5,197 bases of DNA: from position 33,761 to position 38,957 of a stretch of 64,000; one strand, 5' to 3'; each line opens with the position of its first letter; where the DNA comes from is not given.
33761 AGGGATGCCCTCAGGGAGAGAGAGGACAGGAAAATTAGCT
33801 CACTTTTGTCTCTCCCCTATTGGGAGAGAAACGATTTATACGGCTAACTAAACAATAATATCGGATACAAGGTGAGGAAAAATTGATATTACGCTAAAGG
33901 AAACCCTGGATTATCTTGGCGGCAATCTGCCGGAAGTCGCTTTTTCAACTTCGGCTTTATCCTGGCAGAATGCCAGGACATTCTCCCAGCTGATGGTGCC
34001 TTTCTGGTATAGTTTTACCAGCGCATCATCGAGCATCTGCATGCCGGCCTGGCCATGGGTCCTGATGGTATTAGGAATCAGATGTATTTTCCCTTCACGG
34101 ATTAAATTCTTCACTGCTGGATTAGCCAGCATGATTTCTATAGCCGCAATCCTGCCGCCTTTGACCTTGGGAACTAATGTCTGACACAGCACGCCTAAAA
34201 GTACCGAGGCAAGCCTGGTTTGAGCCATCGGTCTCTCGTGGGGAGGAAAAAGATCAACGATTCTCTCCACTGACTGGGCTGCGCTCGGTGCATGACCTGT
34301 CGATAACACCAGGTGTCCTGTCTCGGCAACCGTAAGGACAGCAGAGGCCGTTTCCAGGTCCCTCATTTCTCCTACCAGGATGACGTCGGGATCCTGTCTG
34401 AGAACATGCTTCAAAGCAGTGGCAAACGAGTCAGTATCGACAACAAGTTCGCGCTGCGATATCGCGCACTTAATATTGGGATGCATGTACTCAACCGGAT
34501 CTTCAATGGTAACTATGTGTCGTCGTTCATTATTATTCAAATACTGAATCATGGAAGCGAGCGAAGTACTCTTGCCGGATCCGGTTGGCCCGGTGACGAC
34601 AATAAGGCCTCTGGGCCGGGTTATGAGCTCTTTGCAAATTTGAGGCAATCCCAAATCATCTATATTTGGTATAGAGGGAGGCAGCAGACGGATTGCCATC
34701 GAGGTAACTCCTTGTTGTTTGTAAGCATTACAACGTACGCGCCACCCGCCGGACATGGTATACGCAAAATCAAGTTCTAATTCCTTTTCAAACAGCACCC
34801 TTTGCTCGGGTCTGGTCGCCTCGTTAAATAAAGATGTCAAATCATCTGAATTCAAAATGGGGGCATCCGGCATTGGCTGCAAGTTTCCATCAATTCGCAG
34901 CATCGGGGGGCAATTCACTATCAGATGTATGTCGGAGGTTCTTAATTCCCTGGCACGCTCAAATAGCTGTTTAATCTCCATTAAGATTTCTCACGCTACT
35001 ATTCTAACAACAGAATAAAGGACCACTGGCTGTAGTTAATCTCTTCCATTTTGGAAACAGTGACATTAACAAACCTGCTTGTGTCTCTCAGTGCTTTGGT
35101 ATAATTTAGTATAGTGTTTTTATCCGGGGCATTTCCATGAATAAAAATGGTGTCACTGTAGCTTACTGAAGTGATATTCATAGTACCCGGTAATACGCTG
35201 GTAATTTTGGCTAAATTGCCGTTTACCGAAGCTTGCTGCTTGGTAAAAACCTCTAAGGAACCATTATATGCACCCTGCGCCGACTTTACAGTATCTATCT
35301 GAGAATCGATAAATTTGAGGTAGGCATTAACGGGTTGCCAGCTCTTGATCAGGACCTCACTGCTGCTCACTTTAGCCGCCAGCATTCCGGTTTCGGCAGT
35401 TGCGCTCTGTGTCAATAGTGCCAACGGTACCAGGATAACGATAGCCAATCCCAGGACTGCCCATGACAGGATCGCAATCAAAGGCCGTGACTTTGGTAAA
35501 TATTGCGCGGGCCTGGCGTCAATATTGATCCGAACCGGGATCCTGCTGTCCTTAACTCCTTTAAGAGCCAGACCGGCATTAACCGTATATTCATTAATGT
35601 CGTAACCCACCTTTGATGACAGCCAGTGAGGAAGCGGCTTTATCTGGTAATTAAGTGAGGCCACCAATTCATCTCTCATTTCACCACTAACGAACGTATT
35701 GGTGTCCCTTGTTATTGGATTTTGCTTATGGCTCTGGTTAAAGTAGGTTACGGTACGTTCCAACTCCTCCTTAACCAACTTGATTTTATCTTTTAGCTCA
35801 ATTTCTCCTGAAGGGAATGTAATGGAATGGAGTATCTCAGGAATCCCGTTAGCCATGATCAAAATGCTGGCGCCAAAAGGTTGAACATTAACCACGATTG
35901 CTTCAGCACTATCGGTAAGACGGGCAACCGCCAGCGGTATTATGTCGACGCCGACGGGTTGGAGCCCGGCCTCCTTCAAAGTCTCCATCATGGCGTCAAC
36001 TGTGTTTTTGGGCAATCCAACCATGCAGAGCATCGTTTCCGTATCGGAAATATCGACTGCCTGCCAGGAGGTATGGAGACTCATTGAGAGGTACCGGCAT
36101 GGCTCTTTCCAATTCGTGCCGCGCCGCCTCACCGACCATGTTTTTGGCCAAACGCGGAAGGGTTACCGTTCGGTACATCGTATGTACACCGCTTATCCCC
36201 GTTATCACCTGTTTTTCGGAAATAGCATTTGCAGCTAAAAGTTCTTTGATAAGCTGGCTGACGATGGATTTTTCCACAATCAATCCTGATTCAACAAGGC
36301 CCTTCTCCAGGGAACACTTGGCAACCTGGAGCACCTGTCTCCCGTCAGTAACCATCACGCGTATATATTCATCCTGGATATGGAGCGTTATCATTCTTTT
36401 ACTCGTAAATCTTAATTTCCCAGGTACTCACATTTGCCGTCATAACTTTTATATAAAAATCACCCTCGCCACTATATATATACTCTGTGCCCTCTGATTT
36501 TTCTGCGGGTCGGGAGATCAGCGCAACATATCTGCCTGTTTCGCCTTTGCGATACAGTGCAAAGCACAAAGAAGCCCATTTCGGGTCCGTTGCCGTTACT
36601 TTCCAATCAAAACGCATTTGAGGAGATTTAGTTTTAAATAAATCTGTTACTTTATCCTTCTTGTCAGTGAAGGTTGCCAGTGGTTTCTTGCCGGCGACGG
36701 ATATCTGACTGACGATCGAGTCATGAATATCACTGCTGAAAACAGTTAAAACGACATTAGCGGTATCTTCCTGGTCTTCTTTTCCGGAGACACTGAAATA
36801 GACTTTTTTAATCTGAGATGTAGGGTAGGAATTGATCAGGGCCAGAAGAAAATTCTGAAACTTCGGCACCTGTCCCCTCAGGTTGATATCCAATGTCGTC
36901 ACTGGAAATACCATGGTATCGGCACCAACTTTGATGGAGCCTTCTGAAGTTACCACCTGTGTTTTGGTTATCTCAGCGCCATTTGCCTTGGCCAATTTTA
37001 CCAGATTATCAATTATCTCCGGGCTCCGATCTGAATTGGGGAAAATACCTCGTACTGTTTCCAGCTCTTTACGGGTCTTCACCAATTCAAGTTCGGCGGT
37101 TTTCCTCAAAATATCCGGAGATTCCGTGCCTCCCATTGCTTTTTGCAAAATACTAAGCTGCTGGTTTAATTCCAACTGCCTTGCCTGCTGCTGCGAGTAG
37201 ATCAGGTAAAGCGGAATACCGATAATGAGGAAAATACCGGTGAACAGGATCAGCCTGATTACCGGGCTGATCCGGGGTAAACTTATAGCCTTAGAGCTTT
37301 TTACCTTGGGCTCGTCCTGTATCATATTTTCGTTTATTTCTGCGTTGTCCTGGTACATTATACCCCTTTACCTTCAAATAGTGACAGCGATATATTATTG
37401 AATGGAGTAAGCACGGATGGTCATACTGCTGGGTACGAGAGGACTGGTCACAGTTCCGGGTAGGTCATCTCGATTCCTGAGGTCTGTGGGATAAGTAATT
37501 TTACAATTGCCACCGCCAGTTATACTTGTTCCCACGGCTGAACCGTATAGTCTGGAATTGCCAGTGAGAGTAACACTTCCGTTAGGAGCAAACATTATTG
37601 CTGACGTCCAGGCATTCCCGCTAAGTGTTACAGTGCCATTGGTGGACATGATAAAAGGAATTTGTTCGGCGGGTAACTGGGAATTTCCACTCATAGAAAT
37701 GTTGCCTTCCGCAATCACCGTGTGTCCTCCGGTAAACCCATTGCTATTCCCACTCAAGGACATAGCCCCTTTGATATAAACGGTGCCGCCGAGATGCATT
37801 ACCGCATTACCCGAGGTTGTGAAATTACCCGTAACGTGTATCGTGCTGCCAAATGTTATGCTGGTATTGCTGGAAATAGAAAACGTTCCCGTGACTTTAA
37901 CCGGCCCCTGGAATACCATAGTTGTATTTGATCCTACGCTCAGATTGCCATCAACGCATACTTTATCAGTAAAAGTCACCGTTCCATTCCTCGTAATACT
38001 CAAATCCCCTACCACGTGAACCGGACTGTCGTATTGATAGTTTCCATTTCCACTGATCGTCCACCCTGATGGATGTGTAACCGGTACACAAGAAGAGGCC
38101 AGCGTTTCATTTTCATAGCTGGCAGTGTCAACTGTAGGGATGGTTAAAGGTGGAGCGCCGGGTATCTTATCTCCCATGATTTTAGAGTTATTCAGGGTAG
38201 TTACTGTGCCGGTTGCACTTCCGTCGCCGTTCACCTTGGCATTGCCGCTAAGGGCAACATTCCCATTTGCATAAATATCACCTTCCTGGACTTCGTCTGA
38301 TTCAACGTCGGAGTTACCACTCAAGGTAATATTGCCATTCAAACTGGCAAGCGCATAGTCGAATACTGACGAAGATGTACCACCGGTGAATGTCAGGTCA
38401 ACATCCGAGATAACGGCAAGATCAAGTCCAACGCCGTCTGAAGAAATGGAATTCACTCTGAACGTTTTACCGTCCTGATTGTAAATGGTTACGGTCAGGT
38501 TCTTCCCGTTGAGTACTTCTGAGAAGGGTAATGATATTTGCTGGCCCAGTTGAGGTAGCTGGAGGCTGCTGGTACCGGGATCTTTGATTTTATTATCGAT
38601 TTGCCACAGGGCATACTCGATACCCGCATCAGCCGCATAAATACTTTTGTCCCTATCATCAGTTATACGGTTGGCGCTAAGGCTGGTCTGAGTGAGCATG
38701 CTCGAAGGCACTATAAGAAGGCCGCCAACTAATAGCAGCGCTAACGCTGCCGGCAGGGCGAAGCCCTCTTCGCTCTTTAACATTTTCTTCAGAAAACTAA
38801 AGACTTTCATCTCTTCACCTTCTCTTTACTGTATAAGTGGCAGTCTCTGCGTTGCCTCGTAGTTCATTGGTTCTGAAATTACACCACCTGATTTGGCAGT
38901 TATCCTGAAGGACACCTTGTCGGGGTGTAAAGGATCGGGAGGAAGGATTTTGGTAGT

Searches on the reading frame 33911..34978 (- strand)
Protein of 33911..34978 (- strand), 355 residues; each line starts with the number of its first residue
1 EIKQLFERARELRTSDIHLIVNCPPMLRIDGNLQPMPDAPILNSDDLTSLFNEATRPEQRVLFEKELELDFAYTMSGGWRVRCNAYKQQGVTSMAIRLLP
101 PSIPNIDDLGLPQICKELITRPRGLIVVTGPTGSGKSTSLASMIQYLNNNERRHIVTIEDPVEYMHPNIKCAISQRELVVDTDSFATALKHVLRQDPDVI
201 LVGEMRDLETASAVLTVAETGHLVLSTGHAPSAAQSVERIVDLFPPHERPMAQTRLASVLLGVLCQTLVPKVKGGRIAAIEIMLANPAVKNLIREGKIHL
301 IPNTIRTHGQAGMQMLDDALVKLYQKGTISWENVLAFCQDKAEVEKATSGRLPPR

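Call 44: search_protein_families(library=pfam, proteins=[window:33911-34978:-], max_evalue=0.00001)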
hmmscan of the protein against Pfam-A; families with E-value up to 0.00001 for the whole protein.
window:33911-34978:- (355 aa): 1 family
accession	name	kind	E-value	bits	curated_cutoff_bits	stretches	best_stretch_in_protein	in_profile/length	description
PF00437.27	T2SSE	-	3.7e-47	161.2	24.9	1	80-272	93-281/370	Type II/IV secretion system protein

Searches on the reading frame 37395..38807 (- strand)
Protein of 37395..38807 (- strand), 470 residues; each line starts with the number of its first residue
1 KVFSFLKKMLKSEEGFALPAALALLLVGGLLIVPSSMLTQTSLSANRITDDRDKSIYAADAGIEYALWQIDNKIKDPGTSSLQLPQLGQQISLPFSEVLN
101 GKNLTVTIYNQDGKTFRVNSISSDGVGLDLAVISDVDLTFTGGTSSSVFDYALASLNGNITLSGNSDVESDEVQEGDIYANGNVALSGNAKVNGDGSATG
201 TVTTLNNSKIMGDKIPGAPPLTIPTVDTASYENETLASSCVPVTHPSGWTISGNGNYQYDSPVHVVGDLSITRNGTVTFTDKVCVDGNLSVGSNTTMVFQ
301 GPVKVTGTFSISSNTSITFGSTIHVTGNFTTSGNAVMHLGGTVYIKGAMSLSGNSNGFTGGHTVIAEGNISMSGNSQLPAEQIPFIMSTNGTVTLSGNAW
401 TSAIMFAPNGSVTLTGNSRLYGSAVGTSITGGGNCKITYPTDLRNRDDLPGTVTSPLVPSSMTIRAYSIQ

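Call 44: search_protein_families(library=pfam, proteins=[window:37395-38807:-], max_evalue=0.00001)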
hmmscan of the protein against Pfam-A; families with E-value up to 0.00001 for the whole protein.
window:37395-38807:- (470 aa): 1 family
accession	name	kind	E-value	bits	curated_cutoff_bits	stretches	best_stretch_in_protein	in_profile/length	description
PF23981.1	DUF7305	-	1e-15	58.5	27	1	329-445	65-184/185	Domain of unknown function (DUF7305)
